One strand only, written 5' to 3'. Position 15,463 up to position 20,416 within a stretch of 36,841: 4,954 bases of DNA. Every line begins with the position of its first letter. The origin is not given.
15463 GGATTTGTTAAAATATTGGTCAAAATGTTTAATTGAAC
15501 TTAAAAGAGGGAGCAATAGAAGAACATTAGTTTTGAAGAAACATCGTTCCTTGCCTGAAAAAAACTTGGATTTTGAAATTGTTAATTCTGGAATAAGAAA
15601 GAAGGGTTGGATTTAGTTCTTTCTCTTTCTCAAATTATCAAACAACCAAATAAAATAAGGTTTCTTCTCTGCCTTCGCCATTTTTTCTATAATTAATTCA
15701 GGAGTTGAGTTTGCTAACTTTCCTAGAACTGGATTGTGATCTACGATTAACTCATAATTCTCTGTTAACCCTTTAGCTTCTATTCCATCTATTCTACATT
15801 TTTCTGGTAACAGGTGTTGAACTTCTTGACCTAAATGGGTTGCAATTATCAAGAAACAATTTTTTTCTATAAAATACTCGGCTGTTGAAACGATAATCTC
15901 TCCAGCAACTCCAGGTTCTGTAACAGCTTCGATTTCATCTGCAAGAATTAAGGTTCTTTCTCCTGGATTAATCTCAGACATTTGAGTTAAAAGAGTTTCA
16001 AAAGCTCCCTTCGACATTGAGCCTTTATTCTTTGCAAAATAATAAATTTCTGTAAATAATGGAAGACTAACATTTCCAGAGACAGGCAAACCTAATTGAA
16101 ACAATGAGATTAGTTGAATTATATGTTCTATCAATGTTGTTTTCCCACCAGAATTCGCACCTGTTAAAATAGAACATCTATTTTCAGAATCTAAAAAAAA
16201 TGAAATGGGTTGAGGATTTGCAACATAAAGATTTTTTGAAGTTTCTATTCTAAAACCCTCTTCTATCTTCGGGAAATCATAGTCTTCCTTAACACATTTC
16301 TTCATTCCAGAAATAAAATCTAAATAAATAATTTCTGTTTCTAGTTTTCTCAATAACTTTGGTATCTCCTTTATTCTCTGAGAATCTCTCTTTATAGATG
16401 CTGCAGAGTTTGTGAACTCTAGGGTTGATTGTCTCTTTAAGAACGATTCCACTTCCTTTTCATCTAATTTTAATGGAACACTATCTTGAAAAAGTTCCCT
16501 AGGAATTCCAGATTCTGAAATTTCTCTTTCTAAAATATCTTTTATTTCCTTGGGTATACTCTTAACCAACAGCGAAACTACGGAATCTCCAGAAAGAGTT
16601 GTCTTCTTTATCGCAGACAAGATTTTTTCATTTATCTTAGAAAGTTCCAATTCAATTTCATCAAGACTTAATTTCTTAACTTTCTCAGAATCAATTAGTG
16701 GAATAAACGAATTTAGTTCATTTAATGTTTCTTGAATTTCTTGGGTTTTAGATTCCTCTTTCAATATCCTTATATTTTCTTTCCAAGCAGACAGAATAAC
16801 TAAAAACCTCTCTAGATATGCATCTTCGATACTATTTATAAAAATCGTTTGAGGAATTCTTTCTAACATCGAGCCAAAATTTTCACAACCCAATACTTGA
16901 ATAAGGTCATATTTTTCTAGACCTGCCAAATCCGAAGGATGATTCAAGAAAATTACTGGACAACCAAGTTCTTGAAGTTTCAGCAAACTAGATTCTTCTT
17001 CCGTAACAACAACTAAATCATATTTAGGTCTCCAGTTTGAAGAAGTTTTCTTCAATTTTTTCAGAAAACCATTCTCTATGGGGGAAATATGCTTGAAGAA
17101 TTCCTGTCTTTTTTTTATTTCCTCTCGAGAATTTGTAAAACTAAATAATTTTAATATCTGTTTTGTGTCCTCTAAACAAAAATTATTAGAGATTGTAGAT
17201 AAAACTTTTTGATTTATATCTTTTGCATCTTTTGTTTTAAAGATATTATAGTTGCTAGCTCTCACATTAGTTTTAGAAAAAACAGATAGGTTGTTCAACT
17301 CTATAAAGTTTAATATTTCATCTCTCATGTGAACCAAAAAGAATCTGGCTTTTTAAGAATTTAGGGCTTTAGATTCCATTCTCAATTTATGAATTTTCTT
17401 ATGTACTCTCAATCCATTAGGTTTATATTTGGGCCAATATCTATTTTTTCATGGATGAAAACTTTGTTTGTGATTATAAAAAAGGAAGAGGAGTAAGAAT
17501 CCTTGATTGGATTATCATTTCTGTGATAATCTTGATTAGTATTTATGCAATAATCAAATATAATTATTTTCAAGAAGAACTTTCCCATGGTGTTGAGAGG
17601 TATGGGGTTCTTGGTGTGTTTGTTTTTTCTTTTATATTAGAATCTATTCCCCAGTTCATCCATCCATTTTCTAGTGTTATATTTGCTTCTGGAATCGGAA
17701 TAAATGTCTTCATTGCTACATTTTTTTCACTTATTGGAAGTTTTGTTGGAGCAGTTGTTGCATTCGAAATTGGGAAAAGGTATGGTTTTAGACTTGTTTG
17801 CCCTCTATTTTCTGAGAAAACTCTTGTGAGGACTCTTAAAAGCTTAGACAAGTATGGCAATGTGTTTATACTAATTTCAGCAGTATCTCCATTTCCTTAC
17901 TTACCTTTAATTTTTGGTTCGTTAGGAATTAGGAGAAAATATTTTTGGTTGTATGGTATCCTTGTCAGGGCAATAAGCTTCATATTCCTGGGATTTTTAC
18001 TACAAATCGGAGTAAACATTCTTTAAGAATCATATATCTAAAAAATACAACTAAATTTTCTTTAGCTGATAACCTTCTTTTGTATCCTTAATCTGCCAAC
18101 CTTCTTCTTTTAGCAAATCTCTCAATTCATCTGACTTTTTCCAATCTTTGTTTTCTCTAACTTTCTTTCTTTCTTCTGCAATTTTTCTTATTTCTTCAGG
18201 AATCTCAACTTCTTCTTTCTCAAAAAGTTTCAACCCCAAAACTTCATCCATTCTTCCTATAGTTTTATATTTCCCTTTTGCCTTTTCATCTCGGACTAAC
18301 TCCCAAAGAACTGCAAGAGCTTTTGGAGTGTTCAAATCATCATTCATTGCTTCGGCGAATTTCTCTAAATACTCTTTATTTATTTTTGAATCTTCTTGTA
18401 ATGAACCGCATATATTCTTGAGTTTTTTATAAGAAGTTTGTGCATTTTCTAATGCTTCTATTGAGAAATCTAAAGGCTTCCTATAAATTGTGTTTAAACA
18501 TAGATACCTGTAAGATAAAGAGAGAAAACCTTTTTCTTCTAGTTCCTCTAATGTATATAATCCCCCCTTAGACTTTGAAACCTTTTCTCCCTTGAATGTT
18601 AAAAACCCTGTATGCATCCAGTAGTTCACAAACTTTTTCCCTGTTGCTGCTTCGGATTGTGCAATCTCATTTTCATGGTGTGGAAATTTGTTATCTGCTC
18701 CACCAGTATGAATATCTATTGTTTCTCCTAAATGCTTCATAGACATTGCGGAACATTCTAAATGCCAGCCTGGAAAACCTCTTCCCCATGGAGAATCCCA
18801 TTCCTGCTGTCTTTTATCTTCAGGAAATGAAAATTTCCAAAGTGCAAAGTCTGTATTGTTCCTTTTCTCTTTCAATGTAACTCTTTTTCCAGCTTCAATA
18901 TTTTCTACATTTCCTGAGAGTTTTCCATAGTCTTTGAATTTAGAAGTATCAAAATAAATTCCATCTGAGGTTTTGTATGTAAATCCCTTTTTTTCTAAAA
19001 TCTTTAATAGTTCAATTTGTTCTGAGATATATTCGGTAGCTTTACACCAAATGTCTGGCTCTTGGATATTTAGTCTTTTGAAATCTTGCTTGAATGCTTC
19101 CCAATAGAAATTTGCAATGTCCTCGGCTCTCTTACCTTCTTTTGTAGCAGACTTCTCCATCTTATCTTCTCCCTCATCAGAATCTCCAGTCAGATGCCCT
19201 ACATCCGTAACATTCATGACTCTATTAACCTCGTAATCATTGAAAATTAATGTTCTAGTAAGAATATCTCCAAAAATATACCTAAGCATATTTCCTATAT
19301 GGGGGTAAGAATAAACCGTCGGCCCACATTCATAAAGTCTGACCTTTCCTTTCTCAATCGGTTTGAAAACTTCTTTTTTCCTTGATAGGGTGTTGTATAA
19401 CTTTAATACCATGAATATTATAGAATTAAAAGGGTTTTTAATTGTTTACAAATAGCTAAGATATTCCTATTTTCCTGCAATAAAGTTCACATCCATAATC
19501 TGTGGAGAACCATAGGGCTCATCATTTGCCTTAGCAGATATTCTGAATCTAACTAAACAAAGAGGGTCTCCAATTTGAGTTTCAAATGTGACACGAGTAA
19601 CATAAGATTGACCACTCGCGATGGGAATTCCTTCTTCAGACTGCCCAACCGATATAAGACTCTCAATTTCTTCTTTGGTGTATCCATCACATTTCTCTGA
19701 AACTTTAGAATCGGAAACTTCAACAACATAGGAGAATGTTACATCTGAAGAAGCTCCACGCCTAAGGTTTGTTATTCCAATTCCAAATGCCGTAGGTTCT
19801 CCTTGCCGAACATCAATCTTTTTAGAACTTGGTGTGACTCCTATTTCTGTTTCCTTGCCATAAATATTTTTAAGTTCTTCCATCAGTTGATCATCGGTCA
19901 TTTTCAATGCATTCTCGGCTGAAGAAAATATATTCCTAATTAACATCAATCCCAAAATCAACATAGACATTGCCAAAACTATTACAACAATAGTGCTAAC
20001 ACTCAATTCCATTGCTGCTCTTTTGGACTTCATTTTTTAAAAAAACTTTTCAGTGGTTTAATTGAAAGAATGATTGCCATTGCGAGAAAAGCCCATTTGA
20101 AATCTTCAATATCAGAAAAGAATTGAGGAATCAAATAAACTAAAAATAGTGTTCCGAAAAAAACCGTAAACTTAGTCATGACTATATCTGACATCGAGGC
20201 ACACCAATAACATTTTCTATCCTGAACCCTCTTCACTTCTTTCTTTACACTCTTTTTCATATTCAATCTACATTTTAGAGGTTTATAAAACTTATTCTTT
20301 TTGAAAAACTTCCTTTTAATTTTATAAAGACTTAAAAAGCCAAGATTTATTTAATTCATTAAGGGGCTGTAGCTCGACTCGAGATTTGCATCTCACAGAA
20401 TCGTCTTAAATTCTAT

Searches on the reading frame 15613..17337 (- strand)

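Call 65: search_protein_families(library=pfam, proteins=[window:15613-17337:-], max_evalue=0.1)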
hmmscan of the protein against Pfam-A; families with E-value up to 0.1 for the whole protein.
window:15613-17337:- (574 aa): 4 families
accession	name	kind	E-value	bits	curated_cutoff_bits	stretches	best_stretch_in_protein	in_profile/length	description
PF00488.27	MutS_V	-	1.2e-05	25.8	30.2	1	390-529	2-146/188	MutS domain V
PF13173.12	AAA_14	-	0.0014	19.1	27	1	386-476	2-78/129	AAA domain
PF18249.6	Ca_bind_SSO6904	-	0.039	14.7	25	0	30-95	12-77/90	Calcium binding protein SSO6904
PF14157.12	YmzC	-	0.061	14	27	0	53-81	31-59/62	YmzC-like protein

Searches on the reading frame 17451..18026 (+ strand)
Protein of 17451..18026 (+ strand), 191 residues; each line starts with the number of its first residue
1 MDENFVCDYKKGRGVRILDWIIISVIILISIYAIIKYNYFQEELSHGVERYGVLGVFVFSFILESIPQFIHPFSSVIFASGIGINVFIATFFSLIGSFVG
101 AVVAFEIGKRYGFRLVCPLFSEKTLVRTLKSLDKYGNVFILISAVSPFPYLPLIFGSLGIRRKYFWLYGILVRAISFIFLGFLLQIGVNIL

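Call 65: search_protein_families(library=pfam, proteins=[window:17451-18026:+], max_evalue=0.1)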
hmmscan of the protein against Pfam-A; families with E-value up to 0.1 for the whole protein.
window:17451-18026:+ (191 aa): 1 family
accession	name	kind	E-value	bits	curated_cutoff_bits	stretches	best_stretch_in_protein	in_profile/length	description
PF09335.16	VTT_dom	-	3.1e-09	37.8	33.9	1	72-182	2-119/123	VTT domain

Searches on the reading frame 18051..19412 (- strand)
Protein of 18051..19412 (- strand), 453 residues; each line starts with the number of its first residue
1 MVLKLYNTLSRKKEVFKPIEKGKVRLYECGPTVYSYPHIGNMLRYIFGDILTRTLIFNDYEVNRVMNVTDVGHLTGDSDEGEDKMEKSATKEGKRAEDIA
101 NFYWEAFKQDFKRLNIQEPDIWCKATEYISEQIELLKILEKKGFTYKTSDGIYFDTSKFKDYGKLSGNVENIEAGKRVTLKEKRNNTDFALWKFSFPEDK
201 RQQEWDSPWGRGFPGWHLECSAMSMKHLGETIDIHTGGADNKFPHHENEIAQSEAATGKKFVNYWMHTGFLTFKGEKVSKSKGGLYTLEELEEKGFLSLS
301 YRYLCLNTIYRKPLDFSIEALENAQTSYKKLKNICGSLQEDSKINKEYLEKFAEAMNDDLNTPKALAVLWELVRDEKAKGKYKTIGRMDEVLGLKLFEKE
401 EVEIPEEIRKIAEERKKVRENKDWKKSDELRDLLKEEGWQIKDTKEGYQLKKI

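Call 80: find_related_loci(query=window:18051-19412:-, collection=metagenome_contigs, flank=9000)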
Query window:18051-19412:- (453 aa) in metagenome_contigs; peptide patterns used: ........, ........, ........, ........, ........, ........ (x = any residue, [..] = any of these).
600 stretches matched a pattern (row limit reached: there are more); 574 encode a relative of the query (tblastn E <= 1e-3); the best 80 are kept; 80 distinct loci.
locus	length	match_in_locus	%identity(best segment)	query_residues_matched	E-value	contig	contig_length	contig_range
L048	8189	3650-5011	69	1-452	0e+0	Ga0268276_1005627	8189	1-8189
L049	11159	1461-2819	67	1-452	0e+0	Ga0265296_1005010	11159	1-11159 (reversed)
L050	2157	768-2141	66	1-453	0e+0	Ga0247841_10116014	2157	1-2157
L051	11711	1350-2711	65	1-453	0e+0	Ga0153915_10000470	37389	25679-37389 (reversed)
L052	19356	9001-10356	68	2-452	0e+0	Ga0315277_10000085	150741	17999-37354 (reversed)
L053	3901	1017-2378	65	1-453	0e+0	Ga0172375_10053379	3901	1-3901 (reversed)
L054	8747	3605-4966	66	1-453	0e+0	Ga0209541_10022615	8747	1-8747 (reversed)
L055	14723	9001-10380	64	1-452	0e+0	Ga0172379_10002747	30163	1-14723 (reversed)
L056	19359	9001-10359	64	1-452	0e+0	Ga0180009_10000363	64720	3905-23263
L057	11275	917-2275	64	2-453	0e+0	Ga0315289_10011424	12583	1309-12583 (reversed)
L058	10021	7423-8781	62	2-453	0e+0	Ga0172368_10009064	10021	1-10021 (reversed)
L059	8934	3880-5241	64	1-453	0e+0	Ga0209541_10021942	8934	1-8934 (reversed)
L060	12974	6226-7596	63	1-453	0e+0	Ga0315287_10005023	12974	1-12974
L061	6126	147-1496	63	5-453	0e+0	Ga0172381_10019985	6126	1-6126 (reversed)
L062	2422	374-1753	63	1-453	0e+0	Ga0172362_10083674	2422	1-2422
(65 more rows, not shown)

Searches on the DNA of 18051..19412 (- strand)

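Call 84: search_rna_families(sources=[L048, L054, L056, L059, L066, L079, L081, L083, L099, L105], threshold=gathering)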
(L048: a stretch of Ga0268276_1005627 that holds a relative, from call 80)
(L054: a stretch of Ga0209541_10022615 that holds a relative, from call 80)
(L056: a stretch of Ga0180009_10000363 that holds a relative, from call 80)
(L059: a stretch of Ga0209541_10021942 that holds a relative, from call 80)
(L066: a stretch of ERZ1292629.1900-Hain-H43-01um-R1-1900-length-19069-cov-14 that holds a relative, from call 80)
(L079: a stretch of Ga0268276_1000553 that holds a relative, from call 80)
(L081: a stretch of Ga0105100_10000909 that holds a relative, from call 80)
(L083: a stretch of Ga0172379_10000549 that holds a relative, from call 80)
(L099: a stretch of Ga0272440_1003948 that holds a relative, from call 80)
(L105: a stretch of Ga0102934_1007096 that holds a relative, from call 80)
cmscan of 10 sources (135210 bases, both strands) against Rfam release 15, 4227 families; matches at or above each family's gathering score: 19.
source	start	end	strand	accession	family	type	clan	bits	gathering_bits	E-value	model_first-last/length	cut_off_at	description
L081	107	3548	+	RF02540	LSU_rRNA_archaea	Gene; rRNA;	CL00112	2106.6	50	0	1-2987/2987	no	Archaeal large subunit ribosomal RNA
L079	1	3087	+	RF02540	LSU_rRNA_archaea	Gene; rRNA;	CL00112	838.3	50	1.3e-262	1176-2987/2987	5'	Archaeal large subunit ribosomal RNA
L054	1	977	+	RF02540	LSU_rRNA_archaea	Gene; rRNA;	CL00112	786.2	50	5.4e-246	1996-2987/2987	5'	Archaeal large subunit ribosomal RNA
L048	1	318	+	RF02540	LSU_rRNA_archaea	Gene; rRNA;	CL00112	267.1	50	2.7e-80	2663-2987/2987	5'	Archaeal large subunit ribosomal RNA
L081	4247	4561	+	RF00373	RNaseP_arch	Gene; ribozyme;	CL00002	152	84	1e-42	1-288/288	no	Archaeal RNase P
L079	6925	7248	+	RF00373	RNaseP_arch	Gene; ribozyme;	CL00002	149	84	9e-42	1-288/288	no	Archaeal RNase P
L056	7519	7816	+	RF00373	RNaseP_arch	Gene; ribozyme;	CL00002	143.5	84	4.7e-40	1-288/288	no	Archaeal RNase P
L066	6767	7136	+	RF00373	RNaseP_arch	Gene; ribozyme;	CL00002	132.2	84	1.7e-36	1-288/288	no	Archaeal RNase P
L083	6651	6977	+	RF00373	RNaseP_arch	Gene; ribozyme;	CL00002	128.1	84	3.3e-35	1-288/288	no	Archaeal RNase P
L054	1548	1938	+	RF00373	RNaseP_arch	Gene; ribozyme;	CL00002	106.5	84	1.8e-28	1-288/288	no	Archaeal RNase P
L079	5823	5963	-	RF03019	RT-16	Gene; sRNA;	-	83.2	50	3.6e-11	1-158/158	no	RT-16 RNA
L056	7960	8031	+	RF00005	tRNA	Gene; tRNA;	CL00001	71.1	29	3.2e-13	1-71/71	no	tRNA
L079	7647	7718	+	RF00005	tRNA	Gene; tRNA;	CL00001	70.1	29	6.1e-13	1-71/71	no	tRNA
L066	7182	7253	+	RF00005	tRNA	Gene; tRNA;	CL00001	68.3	29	2e-12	1-71/71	no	tRNA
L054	2648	2719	+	RF00005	tRNA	Gene; tRNA;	CL00001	65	29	1.6e-11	1-71/71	no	tRNA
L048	1488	1559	-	RF00005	tRNA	Gene; tRNA;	CL00001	63.8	29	3.4e-11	1-71/71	no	tRNA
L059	2039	2110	+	RF00005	tRNA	Gene; tRNA;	CL00001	61.9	29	1.1e-10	1-71/71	no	tRNA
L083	7888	7959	+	RF00005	tRNA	Gene; tRNA;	CL00001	61.8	29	1.2e-10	1-71/71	no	tRNA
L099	2276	2347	-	RF00005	tRNA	Gene; tRNA;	CL00001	60.6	29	2.6e-10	1-71/71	no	tRNA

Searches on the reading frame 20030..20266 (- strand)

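Call 65: search_protein_families(library=pfam, proteins=[window:20030-20266:-], max_evalue=0.1)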
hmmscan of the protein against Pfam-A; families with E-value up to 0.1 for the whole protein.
window:20030-20266:- (78 aa): 1 family
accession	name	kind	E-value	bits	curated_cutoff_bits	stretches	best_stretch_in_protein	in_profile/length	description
PF11163.13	DUF2947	-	0.063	13.6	25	1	2-37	82-117/152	Protein of unknown function (DUF2947)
